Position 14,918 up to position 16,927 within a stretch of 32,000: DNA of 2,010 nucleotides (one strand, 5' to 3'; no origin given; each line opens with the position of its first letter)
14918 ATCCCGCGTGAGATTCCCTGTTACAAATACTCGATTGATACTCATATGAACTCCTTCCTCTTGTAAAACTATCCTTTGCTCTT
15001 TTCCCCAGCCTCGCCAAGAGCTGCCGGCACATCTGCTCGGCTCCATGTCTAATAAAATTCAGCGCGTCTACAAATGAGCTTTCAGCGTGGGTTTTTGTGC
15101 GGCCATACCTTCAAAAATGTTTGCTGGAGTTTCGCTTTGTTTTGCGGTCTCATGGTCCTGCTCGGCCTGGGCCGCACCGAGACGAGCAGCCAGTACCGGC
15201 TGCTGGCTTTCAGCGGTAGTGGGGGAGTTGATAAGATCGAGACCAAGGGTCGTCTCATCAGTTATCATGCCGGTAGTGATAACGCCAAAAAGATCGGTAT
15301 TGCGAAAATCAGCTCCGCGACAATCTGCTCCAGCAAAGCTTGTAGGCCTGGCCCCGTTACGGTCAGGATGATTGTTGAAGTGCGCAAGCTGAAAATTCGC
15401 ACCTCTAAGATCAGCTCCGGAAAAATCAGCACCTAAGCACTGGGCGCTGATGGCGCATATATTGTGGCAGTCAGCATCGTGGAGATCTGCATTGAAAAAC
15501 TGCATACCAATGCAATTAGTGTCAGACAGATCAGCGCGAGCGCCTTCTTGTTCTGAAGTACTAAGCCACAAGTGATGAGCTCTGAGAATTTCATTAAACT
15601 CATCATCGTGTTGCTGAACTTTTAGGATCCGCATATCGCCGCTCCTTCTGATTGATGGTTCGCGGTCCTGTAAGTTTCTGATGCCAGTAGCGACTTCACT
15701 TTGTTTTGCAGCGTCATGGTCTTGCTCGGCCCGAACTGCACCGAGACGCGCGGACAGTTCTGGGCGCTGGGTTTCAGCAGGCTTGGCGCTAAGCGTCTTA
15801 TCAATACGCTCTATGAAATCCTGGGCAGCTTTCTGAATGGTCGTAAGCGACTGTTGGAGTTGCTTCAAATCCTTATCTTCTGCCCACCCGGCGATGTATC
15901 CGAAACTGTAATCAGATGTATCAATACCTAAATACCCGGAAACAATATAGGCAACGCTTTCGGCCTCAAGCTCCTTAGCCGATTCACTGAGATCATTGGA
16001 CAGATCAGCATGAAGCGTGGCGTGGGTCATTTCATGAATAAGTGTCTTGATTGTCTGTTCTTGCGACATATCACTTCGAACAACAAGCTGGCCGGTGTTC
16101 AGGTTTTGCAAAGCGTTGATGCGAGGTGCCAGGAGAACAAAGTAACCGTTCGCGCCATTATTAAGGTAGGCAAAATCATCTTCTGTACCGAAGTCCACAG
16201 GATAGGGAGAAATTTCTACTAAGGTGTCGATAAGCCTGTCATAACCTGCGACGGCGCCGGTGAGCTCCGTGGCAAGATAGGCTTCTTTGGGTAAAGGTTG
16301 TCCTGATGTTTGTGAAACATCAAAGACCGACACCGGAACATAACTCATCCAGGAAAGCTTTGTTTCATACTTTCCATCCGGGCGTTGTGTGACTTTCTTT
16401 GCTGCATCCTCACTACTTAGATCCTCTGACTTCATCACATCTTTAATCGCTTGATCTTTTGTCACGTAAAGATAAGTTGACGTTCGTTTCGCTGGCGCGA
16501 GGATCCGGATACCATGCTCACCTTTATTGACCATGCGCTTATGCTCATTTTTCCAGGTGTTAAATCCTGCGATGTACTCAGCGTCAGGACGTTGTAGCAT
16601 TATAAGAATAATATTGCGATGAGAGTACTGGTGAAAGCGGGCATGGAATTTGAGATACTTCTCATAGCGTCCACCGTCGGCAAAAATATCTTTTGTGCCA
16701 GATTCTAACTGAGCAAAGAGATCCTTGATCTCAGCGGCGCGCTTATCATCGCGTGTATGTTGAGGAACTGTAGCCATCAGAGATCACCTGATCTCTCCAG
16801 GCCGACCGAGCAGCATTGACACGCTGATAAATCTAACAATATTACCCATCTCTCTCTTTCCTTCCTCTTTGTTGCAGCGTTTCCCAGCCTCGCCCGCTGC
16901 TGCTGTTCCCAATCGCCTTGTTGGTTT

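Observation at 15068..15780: A pentapeptide-repeat (DNA-mimic type) cassette is embedded in the ArdC tail between 86-nt direct repeats, with its own SD and ATG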

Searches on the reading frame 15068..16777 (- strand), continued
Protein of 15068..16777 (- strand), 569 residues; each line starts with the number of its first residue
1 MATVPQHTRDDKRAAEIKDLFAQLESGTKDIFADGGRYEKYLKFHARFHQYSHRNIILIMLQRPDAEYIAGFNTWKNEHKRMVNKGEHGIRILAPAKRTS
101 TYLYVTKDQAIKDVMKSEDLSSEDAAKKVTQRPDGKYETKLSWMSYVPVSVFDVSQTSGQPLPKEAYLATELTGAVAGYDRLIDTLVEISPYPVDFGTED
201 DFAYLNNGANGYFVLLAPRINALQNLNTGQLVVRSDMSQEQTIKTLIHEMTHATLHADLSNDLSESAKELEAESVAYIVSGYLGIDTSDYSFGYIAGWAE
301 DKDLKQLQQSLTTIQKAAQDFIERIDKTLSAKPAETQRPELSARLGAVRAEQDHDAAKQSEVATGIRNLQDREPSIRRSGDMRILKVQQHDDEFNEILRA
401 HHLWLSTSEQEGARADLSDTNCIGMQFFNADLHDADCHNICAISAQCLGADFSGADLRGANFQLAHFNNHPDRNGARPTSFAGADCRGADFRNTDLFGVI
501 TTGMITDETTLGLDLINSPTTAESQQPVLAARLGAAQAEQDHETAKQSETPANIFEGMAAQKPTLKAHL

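Call 65: find_encoding_contigs(protein=P0026, flank=5000, max_places=3)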
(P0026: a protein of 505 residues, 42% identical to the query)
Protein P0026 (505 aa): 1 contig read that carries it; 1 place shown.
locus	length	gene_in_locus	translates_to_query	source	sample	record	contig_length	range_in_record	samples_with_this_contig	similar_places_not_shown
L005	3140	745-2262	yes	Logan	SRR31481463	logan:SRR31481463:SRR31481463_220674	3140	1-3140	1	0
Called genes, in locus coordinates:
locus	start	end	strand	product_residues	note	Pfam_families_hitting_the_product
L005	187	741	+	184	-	PF00239:Resolvase, PF02796:HTH_7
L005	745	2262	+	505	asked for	PF08401:ArdcN, PF20573:DUF6782 (weak), PF13576:Pentapeptide_3, PF13599:Pentapeptide_4, PF00805:Pentapeptide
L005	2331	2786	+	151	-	PF14191:YodL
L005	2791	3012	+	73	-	PF14203:TTRAP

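Call 76: find_encoding_contigs(protein=P0203, flank=6000, max_places=3)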
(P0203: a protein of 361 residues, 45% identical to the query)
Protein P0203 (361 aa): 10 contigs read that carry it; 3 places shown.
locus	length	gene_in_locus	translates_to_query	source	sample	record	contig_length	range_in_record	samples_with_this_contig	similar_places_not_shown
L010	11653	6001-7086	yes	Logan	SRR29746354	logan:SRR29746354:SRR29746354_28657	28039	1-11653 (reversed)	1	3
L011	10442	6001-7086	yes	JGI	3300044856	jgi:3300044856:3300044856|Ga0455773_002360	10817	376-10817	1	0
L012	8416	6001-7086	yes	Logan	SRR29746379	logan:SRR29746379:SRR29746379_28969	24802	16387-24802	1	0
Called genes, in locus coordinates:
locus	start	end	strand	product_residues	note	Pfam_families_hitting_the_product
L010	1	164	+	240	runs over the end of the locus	PF19478:TrbL_2, PF04610:TrbL (weak)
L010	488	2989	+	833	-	PF11130:TraC_F_IV (weak), PF01935:DUF87 (weak), PF19044:P-loop_TraG (weak)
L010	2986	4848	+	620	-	PF01551:Peptidase_M23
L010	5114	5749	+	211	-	-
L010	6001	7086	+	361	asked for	PF08401:ArdcN, PF20573:DUF6782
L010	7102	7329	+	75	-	-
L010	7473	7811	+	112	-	PF21983:NikA-like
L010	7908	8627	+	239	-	PF04203:Sortase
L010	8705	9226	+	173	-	-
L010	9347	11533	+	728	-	PF03432:Relaxase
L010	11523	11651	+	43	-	?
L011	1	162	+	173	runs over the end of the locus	PF04610:TrbL (weak)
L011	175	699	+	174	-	PF12666:PrgI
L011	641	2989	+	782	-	PF01935:DUF87 (weak), PF19044:P-loop_TraG (weak)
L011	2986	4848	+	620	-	PF01551:Peptidase_M23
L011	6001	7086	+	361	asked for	PF08401:ArdcN, PF20573:DUF6782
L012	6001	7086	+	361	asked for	PF08401:ArdcN, PF20573:DUF6782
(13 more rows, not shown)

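Call 77: find_encoding_contigs(protein=P0197, flank=6000, max_places=3)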
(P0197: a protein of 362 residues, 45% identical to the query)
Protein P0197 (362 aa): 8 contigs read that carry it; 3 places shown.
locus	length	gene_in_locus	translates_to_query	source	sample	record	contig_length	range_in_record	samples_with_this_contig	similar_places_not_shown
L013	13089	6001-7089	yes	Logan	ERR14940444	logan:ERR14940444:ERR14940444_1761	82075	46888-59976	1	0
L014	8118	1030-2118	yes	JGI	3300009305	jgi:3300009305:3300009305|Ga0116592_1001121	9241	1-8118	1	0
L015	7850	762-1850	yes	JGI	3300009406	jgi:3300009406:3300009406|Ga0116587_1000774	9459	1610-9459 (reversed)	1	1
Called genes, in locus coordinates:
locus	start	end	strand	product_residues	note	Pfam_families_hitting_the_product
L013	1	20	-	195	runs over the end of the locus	PF02572:CobA_CobO_BtuR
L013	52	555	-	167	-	PF00583:Acetyltransf_1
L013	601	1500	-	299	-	PF02811:PHP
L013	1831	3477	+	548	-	PF00916:Sulfate_transp, PF01740:STAS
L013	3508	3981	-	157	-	PF04073:tRNA_edit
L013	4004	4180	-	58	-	PF01638:HxlR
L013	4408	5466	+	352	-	PF01551:Peptidase_M23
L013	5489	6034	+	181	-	PF00239:Resolvase, PF02796:HTH_7 (weak)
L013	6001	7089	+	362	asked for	PF08401:ArdcN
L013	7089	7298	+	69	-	PF14203:TTRAP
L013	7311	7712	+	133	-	-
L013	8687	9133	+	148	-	-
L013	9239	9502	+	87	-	-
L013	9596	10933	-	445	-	-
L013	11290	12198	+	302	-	PF02899:Phage_int_SAM_1, PF13102:Phage_int_SAM_5 (weak), PF13495:Phage_int_SAM_4 (weak), PF00589:Phage_integrase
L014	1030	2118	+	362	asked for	PF08401:ArdcN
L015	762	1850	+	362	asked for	PF08401:ArdcN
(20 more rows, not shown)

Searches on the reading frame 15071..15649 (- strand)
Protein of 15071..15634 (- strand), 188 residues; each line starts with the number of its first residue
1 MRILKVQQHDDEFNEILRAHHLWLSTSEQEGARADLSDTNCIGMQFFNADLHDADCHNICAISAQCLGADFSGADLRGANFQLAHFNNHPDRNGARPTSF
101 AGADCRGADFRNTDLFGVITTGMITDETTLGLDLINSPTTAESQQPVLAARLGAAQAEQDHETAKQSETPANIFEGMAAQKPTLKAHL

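Call 26: predict_structure(alignment_id=A1)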
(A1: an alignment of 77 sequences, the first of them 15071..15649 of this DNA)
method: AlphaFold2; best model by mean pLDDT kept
length: 193 residues; sequences in the alignment: 77
mean_pLDDT: 79.0   pTM: 0.65
mean pLDDT of the five models: 79.0, 78.5, 78.1, 76.4, 75.7
residues with pLDDT >= 90: 95; 70-90: 24; 50-70: 65; < 50: 9
segments of 3 or more residues with pLDDT < 50: 142-145
pLDDT, mean of each block of 10 residues (from residue 1): 65 82 95 86 95 96 96 96 95 73 93 92 92 64 49 61 66 55 58 51
secondary structure, 60 per line:
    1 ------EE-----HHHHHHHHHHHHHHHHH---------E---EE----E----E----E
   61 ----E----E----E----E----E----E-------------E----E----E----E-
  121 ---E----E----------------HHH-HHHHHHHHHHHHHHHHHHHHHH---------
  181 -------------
elements in order: H14-30 H150-171

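Call 30: fold_search(model_id=the predicted structure, library=pdb)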
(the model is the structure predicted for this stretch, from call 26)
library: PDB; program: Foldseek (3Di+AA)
matches with E <= 10: 128; with E <= 0.001: 41
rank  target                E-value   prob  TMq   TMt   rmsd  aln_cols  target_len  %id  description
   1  2j8i_A                1.6e-05  1.00  0.44  0.77   3.0       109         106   24  Structure of NP275, a pentapeptide repeat protein from Nostoc punctiforme (released 2006-12-07)
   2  4yei_A                1.8e-05  1.00  0.35  0.32   5.6       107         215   28  Beta1mut synthetic solenoid protein (released 2016-03-09)
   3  2g0y                  1.8e-05  1.00  0.19  0.25   9.8       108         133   21  Crystal Structure of a Lumenal Pentapeptide Repeat Protein from Cyanothece sp 51142 at 2.3 Angstrom Resolution. Tetragon (released 2006-11-07)
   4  3n90                  2.4e-05  1.00  0.23  0.31  11.5       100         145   28  The 1.7 Angstrom resolution crystal structure of AT2G44920, a pentapeptide repeat protein from Arabidopsis thaliana thyl (released 2011-06-29)
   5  4yc5                  3.0e-05  1.00  0.29  0.27   7.3       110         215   27  Beta1 synthetic solenoid protein (released 2016-03-09)
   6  2o6w                  3.2e-05  1.00  0.29  0.37   7.2       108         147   21  Crystal Structure of a Pentapeptide Repeat Protein (Rfr23) from the cyanobacterium Cyanothece 51142 (released 2007-12-18)
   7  5dqa_C                3.2e-05  1.00  0.23  0.21   8.3       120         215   22  t3284 loop variant of beta1 (released 2016-08-31)
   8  5di5                  4.2e-05  1.00  0.19  0.19  10.3       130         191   26  beta1 t801 loop variant in P3221 (released 2016-08-31)
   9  4ycq                  5.0e-05  1.00  0.29  0.30   8.6       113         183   23  Beta1 synthetic solenoid protein (released 2016-03-09)
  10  6uv7_B                5.9e-05  1.00  0.27  0.33   8.6       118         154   14  Crystal structure of alr1298, a pentapeptide repeat protein from Nostoc Pcc 7120, determined at 2.3 Angstrom resolutio (released 2020-03-04)
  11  2xtx_A                7.8e-05  1.00  0.36  0.34   6.7       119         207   24  Structure of QnrB1 (M102R-Trypsin Treated), a plasmid-mediated fluoroquinolone resistance protein (released 2010-10-20)
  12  6uvi_A                7.8e-05  1.00  0.18  0.22  10.3       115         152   14  Crystal structure of alr1298, a pentapeptide repeat protein from Nostoc Pcc 7120, determined at 2.3 Angstrom resolutio (released 2020-03-04)
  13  2j8i_B                8.2e-05  1.00  0.28  0.45   6.7       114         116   23  Structure of NP275, a pentapeptide repeat protein from Nostoc punctiforme (released 2006-12-07)
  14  5dqa_A                8.2e-05  1.00  0.30  0.27   8.5       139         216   22  t3284 loop variant of beta1 (released 2016-08-31)
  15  6uvi_B                8.2e-05  1.00  0.22  0.27  10.1       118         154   16  Crystal structure of alr1298, a pentapeptide repeat protein from Nostoc Pcc 7120, determined at 2.3 Angstrom resolutio (released 2020-03-04)
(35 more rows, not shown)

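Call 66: search_protein_families(library=phrogs, proteins=[window:15071-15634:-], max_evalue=0.001)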
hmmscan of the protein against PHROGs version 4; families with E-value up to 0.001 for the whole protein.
window:15071-15634:- (188 aa): 4 families
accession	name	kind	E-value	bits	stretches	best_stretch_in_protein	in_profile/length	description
phrog_7713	-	unknown function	2.2e-12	47.6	1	10-84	6-80/103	-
phrog_923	-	unknown function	1.6e-10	40.4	1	9-161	768-904/990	-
phrog_15350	-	unknown function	2e-07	31.2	1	32-118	147-234/494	-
phrog_31265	-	unknown function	0.00064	20.7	0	46-150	56-162/264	-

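Call 78: search_protein_families(library=pfam, proteins=[window:15071-15634:-], max_evalue=0.01)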
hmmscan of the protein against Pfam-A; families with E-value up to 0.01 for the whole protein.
window:15071-15634:- (188 aa): 2 families
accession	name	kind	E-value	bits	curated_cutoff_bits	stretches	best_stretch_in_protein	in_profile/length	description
PF00805.28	Pentapeptide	-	1.3e-11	44.3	20.2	2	67-87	4-24/40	Pentapeptide repeats (8 copies)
PF13576.12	Pentapeptide_3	-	0.00053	20.6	27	0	64-95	4-36/48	Pentapeptide repeats (9 copies)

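Call 82: fold_search(model_id=the predicted structure, library=viral)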
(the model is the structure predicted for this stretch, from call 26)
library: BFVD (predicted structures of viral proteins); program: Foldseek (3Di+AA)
matches with E <= 10: 112; with E <= 0.001: 31
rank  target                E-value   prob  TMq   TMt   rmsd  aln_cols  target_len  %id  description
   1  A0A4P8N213            6.0e-09  1.00  0.54  0.61   7.2       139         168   29  Pentapeptide [Rheinheimera phage vB_RspM_Barba13A]
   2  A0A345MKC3            2.8e-08  1.00  0.28  0.33   8.6       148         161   28  Repeat five residue protein [Eggerthella phage PMBT5]
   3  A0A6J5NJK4            5.4e-07  1.00  0.36  0.32   6.7       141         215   25  COG1357 Pentapeptide repeats containing protein [uncultured Caudovirales phage]
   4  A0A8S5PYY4            7.6e-07  1.00  0.51  0.58   7.0       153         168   27  Pentapeptide repeat protein [Siphoviridae sp. ctMgg26]
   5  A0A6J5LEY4            1.2e-06  1.00  0.26  0.29   6.6        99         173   29  Pentapeptide repeat [uncultured Caudovirales phage]
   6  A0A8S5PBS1            1.4e-06  1.00  0.44  0.44  12.3       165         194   24  Pentapeptide repeat protein [Siphoviridae sp. ct0UO21]
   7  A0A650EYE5            1.8e-06  1.00  0.29  0.31  14.2       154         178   21  (no name in the UniProt tables at hand)
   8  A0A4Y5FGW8            4.2e-06  1.00  0.31  0.40   9.5       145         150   21  (no name in the UniProt tables at hand)
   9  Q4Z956                5.3e-06  1.00  0.46  0.36   6.4       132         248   17  ORF044 [Staphylococcus phage Twort (strain DSM 17442 / HER 48)]
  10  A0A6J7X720            7.8e-06  1.00  0.36  0.22   4.8        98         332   26  Pentapeptide repeat [uncultured Caudovirales phage]
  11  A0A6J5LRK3            8.7e-06  1.00  0.29  0.41   5.9        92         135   29  Pentapeptide repeat (Fragment) [uncultured Caudovirales phage]
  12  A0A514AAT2            1.0e-05  1.00  0.25  0.14  10.5        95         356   33  (no name in the UniProt tables at hand)
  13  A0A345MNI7            1.5e-05  1.00  0.24  0.25  12.1       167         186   19  (no name in the UniProt tables at hand)
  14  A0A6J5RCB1            1.6e-05  1.00  0.28  0.36   8.3       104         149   19  Pentapeptide repeat [uncultured Caudovirales phage]
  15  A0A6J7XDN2            1.9e-05  1.00  0.20  0.19  11.0       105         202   31  COG1357 Pentapeptide repeats containing protein [uncultured Caudovirales phage]
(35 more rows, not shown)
